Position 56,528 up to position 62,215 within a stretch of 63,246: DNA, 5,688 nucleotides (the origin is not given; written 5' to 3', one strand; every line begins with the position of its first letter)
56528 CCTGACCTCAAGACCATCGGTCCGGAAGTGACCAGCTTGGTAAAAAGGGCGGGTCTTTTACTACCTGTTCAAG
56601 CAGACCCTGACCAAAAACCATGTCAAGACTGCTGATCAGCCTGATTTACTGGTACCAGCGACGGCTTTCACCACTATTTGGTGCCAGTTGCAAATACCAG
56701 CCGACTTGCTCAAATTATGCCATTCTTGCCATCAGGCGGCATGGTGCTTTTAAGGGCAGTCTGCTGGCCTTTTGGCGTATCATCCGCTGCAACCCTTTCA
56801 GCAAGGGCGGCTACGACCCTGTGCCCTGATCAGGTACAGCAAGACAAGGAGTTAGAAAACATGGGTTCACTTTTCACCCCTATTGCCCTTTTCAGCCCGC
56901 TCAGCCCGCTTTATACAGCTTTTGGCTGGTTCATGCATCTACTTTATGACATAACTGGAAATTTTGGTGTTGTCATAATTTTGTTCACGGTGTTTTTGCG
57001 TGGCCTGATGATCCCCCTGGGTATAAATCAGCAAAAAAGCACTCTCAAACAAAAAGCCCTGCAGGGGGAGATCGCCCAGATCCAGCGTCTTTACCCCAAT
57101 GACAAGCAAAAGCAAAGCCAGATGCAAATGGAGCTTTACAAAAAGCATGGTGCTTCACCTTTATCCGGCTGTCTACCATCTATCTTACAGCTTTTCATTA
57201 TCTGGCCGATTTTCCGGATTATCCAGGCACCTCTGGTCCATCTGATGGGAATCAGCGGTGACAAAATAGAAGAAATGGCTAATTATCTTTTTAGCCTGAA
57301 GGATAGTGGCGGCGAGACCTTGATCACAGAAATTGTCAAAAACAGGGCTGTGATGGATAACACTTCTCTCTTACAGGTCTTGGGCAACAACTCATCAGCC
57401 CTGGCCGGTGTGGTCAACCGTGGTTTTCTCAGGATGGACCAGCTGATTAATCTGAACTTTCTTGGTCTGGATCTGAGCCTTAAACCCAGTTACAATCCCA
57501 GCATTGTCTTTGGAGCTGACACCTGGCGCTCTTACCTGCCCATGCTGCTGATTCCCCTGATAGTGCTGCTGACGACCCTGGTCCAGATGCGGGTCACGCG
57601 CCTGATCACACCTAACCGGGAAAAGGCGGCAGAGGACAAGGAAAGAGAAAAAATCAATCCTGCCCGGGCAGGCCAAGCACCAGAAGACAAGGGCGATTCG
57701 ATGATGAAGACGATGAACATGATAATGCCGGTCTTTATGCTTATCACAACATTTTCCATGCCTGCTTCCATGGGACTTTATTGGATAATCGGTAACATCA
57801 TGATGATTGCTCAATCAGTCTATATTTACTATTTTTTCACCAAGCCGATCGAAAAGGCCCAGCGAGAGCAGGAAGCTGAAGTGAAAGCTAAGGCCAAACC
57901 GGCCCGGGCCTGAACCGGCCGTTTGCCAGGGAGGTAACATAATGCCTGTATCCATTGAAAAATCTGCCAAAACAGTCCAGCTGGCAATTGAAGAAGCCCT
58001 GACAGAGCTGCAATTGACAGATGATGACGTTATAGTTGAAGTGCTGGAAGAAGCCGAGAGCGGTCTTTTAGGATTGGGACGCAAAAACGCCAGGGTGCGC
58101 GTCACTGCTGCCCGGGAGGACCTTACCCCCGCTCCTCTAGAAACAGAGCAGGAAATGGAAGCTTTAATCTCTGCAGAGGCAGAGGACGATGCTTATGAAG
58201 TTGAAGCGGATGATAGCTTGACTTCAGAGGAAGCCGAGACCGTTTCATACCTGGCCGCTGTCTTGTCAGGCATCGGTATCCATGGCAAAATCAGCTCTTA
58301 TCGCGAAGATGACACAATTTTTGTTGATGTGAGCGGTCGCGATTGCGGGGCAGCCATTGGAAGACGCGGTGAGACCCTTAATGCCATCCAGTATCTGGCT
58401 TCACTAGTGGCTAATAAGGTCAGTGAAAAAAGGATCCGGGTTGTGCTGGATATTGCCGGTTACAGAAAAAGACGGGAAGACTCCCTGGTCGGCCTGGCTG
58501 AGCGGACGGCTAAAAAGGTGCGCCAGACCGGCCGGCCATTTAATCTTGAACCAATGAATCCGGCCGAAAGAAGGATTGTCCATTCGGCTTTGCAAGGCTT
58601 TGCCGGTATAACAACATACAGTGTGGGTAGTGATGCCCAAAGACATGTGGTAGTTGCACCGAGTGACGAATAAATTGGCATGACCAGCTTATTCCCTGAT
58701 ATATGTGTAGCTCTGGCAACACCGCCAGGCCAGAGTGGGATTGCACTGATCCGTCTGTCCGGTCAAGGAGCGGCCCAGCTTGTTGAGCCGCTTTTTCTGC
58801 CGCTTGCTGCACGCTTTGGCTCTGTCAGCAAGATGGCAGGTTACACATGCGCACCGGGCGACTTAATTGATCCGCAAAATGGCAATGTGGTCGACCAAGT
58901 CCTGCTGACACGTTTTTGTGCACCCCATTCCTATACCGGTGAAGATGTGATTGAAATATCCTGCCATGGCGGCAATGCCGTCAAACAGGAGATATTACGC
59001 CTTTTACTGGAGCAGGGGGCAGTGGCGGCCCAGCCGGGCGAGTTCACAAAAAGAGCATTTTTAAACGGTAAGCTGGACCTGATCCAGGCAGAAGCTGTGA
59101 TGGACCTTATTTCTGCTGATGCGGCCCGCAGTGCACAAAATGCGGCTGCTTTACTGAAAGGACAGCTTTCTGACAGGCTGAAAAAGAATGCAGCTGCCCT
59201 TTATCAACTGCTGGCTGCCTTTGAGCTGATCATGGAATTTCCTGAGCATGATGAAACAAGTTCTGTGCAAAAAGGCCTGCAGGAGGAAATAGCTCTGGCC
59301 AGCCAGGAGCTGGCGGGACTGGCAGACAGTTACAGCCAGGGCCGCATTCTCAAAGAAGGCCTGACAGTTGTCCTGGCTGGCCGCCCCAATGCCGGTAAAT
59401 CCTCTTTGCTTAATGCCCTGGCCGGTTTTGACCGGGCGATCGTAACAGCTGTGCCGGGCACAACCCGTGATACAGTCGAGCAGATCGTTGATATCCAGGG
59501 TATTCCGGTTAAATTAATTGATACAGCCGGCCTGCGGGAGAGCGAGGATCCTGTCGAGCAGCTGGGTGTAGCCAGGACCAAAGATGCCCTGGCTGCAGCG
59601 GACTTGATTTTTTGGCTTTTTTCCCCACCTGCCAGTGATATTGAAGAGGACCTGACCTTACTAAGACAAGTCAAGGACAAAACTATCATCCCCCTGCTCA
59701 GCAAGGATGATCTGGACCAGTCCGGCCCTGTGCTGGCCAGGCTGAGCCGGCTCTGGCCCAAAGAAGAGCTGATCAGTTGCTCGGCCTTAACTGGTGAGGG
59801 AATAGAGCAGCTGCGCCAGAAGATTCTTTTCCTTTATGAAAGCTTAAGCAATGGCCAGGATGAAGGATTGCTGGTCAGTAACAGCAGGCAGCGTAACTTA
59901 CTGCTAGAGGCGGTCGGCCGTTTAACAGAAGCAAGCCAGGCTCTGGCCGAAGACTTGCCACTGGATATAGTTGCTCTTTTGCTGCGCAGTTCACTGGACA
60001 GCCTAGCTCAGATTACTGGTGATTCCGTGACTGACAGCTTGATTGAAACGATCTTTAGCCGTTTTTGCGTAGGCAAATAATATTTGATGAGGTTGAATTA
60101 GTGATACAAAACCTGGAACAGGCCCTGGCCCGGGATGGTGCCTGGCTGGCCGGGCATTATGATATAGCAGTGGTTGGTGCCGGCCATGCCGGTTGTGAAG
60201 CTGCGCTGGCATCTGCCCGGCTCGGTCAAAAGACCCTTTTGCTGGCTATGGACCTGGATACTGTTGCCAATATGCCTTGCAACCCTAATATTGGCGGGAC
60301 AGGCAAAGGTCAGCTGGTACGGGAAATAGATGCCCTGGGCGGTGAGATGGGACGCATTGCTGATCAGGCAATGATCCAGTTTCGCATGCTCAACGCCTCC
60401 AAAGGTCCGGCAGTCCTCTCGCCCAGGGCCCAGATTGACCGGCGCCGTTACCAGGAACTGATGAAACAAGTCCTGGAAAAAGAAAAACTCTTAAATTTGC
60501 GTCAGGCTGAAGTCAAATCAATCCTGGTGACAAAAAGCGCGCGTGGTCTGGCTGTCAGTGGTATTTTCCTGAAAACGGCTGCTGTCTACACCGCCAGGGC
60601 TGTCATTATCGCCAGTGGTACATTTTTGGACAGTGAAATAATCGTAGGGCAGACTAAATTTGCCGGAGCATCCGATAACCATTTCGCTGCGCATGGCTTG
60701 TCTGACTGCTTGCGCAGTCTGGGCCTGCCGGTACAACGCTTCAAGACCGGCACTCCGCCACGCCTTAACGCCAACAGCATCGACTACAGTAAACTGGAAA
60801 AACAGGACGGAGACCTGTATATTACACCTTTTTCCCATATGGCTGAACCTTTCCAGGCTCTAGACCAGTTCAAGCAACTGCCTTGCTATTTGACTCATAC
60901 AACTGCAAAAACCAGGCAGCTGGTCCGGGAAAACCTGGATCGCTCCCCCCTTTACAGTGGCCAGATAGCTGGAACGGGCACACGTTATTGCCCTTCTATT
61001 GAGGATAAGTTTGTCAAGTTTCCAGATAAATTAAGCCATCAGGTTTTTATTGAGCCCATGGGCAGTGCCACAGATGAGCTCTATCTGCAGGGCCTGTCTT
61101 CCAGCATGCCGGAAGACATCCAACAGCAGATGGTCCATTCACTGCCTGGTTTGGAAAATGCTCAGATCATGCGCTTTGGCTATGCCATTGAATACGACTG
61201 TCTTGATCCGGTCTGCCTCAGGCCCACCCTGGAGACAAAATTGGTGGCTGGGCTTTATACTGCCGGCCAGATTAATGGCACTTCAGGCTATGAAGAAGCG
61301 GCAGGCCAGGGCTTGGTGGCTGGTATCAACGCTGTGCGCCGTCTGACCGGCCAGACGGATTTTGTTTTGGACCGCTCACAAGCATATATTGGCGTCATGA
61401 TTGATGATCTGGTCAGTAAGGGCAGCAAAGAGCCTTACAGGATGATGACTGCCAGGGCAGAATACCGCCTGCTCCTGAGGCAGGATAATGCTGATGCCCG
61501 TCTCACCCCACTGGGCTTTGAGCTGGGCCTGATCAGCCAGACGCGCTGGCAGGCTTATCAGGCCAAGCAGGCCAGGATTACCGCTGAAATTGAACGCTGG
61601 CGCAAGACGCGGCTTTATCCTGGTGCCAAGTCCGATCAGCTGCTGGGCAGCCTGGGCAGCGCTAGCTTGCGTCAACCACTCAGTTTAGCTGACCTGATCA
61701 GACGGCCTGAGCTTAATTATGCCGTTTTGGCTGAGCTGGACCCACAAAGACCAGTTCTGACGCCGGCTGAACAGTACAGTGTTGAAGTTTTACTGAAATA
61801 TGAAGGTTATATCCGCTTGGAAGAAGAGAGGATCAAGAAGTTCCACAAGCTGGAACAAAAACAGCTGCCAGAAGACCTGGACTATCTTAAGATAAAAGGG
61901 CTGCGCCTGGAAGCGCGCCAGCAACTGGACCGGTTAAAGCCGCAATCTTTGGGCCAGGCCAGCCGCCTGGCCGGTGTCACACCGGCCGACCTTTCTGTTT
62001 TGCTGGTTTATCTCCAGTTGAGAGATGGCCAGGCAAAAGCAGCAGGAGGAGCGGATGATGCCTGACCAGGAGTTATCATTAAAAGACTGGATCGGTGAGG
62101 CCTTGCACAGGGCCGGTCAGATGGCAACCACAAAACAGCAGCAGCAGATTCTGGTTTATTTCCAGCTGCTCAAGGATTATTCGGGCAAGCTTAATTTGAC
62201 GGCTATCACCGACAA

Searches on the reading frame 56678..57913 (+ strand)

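Call 82: search_protein_families(library=pfam, proteins=[window:56678-57913:+], max_evalue=0.00001)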
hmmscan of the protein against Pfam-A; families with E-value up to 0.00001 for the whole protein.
window:56678-57913:+ (411 aa): 1 family
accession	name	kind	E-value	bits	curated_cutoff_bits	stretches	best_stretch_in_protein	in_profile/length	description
PF02096.25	60KD_IMP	-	8.7e-40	136.8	35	1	96-384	1-162/163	60Kd inner membrane protein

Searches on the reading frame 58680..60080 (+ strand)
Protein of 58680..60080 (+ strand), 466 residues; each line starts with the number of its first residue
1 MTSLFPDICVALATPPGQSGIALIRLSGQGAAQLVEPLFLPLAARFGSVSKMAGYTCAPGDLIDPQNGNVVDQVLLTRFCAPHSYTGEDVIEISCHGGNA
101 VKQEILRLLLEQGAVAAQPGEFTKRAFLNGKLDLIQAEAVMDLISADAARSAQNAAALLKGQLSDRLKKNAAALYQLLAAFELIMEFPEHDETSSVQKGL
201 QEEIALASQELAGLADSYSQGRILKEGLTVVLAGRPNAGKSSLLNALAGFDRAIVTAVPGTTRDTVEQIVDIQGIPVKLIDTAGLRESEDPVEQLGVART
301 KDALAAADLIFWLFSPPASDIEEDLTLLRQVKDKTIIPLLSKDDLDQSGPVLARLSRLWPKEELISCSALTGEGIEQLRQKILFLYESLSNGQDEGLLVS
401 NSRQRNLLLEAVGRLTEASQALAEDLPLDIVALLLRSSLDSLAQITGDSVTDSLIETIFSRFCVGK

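Call 82: search_protein_families(library=pfam, proteins=[window:58680-60080:+], max_evalue=0.00001)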
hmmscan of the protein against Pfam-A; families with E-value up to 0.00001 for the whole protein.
window:58680-60080:+ (466 aa): 4 families
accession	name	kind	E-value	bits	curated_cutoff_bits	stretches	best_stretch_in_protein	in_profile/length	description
PF12631.12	MnmE_helical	-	5.2e-47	161.1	40.1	1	134-463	1-211/211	MnmE helical domain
PF10396.14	TrmE_N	-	5.2e-38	130.3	29.8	1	10-131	3-117/117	GTP-binding protein TrmE N-terminus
PF01926.29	MMR_HSR1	-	1.3e-22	80.5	21.9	1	229-339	1-110/113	50S ribosome-binding GTPase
PF02421.24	FeoB_N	-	4.1e-09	36.6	27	1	229-382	2-156/156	Ferrous iron transport protein B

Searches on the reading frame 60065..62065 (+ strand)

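Call 82: search_protein_families(library=pfam, proteins=[window:60065-62065:+], max_evalue=0.00001)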
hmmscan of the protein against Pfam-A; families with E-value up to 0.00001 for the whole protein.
window:60065-62065:+ (666 aa): 4 families
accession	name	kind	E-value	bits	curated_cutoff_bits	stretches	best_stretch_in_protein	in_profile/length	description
PF01134.28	GIDA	-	9e-154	512.7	22.1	1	33-430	1-390/391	Glucose inhibited division protein A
PF13932.14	SAM_GIDA_C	-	2.8e-23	81.9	27.1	1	591-647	1-57/57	tRNA modifying enzyme MnmG/GidA C-terminal helical bundle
PF21680.2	GIDA_C_1st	-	2.5e-21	76.6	24.7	1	493-585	2-94/96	tRNA modifying enzyme MnmG/GidA C-terminal helical domain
PF12831.13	FAD_oxidored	-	2.1e-07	31.1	27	1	33-185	1-145/416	FAD dependent oxidoreductase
